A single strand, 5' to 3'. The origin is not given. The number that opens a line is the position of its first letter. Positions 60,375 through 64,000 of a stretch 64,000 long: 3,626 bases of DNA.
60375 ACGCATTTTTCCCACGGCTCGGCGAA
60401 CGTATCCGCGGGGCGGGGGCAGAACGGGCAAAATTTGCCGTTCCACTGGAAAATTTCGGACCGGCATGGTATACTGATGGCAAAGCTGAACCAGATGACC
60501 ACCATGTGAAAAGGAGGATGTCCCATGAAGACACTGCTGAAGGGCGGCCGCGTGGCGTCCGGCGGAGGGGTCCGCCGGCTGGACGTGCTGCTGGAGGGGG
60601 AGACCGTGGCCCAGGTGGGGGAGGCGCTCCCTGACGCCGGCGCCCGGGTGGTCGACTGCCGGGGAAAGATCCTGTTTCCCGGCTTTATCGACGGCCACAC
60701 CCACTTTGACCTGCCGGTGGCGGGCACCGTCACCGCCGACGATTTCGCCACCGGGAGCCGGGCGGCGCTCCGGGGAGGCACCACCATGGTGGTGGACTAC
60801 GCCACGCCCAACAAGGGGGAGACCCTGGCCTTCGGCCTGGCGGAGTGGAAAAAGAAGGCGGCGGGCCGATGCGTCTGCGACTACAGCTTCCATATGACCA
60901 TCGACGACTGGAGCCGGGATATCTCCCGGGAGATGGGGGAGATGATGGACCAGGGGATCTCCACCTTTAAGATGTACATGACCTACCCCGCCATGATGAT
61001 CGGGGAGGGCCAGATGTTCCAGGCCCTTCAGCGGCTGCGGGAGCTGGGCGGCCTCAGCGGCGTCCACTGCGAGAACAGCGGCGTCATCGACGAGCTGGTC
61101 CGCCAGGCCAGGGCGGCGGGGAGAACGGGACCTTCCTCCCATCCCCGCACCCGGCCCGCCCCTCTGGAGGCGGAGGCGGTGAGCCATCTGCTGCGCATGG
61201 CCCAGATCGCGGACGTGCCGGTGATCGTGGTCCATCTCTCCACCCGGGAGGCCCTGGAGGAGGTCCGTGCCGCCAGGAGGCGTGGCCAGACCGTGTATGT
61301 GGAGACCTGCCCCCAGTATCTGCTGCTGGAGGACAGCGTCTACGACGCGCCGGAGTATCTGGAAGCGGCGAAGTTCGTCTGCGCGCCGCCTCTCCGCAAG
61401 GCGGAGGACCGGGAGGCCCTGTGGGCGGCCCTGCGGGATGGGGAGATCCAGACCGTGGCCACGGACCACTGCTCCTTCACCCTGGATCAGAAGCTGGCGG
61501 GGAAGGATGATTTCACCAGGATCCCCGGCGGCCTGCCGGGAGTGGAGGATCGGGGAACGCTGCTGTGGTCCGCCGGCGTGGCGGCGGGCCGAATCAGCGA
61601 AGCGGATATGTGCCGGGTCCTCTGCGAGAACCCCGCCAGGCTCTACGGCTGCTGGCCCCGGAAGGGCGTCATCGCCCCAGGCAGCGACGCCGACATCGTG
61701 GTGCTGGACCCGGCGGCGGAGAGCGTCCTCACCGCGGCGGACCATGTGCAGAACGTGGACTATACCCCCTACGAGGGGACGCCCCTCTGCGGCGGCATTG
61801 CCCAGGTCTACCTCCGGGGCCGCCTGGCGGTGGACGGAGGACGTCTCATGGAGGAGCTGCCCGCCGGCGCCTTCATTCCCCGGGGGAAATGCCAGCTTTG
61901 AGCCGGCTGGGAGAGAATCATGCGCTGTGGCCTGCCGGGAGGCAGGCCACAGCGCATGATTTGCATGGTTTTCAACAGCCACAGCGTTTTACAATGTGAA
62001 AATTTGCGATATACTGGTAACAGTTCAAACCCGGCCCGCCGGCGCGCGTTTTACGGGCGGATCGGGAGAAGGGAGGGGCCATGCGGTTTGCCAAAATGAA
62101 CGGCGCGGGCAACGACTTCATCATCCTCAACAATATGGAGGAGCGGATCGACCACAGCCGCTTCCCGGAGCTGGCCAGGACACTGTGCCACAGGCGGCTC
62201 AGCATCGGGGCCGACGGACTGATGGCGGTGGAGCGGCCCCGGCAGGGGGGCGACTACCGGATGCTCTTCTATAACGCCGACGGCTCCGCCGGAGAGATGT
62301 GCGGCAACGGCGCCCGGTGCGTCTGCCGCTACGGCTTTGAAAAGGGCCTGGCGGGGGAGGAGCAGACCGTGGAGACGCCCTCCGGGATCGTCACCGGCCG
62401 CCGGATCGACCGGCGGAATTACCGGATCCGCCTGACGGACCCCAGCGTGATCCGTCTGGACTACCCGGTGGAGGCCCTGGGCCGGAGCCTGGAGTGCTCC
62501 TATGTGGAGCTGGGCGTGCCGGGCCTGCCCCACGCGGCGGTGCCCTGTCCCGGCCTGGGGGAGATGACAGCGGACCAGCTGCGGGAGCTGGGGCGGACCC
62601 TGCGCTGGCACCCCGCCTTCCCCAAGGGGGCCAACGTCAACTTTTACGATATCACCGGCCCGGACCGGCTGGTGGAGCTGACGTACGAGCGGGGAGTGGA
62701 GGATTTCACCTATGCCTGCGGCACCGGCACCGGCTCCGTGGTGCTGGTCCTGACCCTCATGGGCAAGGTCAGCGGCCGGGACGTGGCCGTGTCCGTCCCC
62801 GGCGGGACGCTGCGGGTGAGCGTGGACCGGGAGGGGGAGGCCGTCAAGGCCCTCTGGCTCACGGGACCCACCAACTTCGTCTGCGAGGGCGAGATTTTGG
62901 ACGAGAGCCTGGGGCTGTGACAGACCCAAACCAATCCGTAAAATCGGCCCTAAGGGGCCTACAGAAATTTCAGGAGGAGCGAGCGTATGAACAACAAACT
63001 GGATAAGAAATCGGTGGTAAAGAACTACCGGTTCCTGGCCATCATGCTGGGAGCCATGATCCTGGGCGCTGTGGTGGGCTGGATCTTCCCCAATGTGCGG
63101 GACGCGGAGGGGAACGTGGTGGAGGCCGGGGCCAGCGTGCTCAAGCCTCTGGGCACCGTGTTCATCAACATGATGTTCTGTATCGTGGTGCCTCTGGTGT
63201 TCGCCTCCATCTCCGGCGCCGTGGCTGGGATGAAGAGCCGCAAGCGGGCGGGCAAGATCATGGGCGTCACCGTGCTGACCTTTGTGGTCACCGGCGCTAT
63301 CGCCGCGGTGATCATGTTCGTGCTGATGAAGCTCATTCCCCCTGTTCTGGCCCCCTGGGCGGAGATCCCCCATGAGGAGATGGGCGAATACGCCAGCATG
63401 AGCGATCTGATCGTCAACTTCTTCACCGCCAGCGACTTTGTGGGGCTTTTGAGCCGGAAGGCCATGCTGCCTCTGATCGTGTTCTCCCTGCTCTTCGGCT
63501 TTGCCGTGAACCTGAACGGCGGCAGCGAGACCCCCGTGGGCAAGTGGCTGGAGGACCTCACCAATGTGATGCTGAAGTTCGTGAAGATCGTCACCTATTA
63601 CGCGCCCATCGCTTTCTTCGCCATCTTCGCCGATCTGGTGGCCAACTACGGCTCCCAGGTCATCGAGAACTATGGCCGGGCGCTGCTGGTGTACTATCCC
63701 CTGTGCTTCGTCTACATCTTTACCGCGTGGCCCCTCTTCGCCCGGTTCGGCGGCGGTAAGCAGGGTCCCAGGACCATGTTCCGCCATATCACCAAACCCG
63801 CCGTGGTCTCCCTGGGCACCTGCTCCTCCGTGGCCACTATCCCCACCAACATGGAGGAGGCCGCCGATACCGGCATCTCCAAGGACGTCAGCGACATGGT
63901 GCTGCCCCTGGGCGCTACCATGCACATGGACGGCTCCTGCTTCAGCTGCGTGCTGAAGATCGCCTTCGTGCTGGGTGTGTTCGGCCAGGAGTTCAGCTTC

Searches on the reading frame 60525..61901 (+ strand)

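Call 68: search_protein_families(library=pfam, max_evalue=0.000001, proteins=[window:60525-61901:+])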
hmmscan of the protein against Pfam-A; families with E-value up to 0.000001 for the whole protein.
window:60525-61901:+ (458 aa): 2 families
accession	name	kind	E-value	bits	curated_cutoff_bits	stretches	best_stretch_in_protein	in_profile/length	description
PF01979.26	Amidohydro_1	-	3.2e-24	86.3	25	1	49-432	1-342/345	Amidohydrolase family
PF07969.17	Amidohydro_3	-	7.8e-14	52.4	29.7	0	361-419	411-469/472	Amidohydrolase family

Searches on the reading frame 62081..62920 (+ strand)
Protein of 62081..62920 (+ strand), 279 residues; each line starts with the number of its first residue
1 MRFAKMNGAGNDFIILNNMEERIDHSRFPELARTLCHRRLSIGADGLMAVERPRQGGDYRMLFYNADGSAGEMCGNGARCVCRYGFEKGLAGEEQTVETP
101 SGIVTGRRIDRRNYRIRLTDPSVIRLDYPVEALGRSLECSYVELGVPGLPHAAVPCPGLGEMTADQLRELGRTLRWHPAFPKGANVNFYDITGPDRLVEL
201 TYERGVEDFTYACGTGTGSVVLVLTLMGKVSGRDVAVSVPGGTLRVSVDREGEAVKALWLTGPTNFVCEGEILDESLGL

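Call 68: search_protein_families(library=pfam, max_evalue=0.000001, proteins=[window:62081-62920:+])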
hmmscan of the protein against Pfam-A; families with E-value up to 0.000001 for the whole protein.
window:62081-62920:+ (279 aa): 1 family
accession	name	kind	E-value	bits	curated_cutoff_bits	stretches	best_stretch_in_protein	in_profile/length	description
PF01678.24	DAP_epimerase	-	5.8e-40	136.6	34.7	2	3-105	1-101/121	Diaminopimelate epimerase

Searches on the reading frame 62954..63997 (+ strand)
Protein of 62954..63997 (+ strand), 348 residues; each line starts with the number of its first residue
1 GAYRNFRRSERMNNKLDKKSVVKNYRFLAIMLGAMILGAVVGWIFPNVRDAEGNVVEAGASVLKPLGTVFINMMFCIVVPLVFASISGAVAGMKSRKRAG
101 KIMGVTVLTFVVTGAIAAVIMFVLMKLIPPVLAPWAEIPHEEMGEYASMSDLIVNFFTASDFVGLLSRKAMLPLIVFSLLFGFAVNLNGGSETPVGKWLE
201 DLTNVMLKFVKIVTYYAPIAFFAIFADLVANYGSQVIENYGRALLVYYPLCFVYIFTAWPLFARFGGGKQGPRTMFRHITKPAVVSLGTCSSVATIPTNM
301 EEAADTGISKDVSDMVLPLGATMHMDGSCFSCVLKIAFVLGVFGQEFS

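Call 68: search_protein_families(library=pfam, max_evalue=0.000001, proteins=[window:62954-63997:+])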
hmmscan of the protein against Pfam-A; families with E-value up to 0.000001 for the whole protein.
window:62954-63997:+ (348 aa): 1 family
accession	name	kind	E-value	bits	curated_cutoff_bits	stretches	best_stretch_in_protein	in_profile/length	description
PF00375.23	SDF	-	1.1e-72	245.7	27.9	1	30-347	4-311/387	Sodium:dicarboxylate symporter family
